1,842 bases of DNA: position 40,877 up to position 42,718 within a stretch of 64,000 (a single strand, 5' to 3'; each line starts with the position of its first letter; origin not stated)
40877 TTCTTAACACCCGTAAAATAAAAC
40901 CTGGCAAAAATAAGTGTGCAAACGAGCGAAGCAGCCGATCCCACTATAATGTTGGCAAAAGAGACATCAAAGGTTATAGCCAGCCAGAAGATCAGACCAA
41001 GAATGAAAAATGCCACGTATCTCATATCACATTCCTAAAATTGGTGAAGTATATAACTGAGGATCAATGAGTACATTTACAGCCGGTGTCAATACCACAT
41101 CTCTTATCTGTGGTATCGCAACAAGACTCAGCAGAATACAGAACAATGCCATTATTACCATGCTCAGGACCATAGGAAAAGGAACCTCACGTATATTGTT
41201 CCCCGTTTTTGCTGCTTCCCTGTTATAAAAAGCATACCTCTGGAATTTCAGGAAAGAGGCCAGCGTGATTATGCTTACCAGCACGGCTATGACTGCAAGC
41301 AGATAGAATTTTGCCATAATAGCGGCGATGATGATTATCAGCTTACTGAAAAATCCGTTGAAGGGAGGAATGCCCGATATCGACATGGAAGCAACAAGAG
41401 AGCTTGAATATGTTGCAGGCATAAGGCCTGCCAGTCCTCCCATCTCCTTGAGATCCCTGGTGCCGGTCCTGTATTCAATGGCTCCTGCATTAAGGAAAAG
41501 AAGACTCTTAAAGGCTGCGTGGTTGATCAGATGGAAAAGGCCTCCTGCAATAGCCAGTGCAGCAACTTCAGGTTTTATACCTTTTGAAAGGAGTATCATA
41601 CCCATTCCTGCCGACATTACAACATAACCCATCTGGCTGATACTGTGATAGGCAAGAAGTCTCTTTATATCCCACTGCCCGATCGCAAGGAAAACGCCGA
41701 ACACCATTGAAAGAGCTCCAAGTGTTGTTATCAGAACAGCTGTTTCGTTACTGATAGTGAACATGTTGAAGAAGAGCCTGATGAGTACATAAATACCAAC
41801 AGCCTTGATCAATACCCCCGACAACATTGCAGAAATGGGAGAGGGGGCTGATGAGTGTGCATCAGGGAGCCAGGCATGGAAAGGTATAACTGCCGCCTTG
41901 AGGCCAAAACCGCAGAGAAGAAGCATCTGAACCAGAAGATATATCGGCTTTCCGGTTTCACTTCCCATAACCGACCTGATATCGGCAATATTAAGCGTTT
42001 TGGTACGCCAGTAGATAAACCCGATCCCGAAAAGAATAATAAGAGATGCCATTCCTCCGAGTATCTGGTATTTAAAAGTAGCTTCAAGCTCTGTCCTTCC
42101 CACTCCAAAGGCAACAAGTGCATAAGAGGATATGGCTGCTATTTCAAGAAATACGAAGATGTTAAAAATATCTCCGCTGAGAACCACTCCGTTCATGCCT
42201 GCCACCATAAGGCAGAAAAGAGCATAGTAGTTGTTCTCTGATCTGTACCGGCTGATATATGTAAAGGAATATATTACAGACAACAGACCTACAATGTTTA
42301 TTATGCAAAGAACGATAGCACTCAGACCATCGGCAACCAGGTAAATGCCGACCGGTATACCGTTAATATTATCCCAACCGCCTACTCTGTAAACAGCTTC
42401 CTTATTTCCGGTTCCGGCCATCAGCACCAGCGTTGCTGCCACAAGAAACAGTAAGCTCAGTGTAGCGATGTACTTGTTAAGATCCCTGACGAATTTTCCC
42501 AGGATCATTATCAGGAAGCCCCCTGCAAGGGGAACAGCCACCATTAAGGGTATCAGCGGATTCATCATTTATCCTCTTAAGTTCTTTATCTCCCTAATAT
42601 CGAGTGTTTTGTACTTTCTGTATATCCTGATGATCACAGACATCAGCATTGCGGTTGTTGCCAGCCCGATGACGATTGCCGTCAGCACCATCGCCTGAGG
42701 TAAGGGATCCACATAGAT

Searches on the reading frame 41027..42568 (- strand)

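Call 61: search_protein_families(library=pfam, proteins=[window:41027-42568:-], max_evalue=0.00001)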
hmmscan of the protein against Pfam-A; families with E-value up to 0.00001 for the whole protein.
window:41027-42568:- (513 aa): 3 families
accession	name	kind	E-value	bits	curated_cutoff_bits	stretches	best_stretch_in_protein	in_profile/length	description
PF00361.26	Proton_antipo_M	-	1e-62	212.5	21.5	1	131-435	1-294/294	NADH:quinone oxidoreductase/Mrp antiporter, TM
PF10125.14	NADHdeh_related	-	9.9e-08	32.1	27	1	117-240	75-191/218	NADH dehydrogenase I, subunit N related protein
PF00662.26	Proton_antipo_N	-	4.6e-06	26.9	24.5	1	65-114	1-50/51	NADH-Ubiquinone oxidoreductase (complex I), chain 5 N-terminus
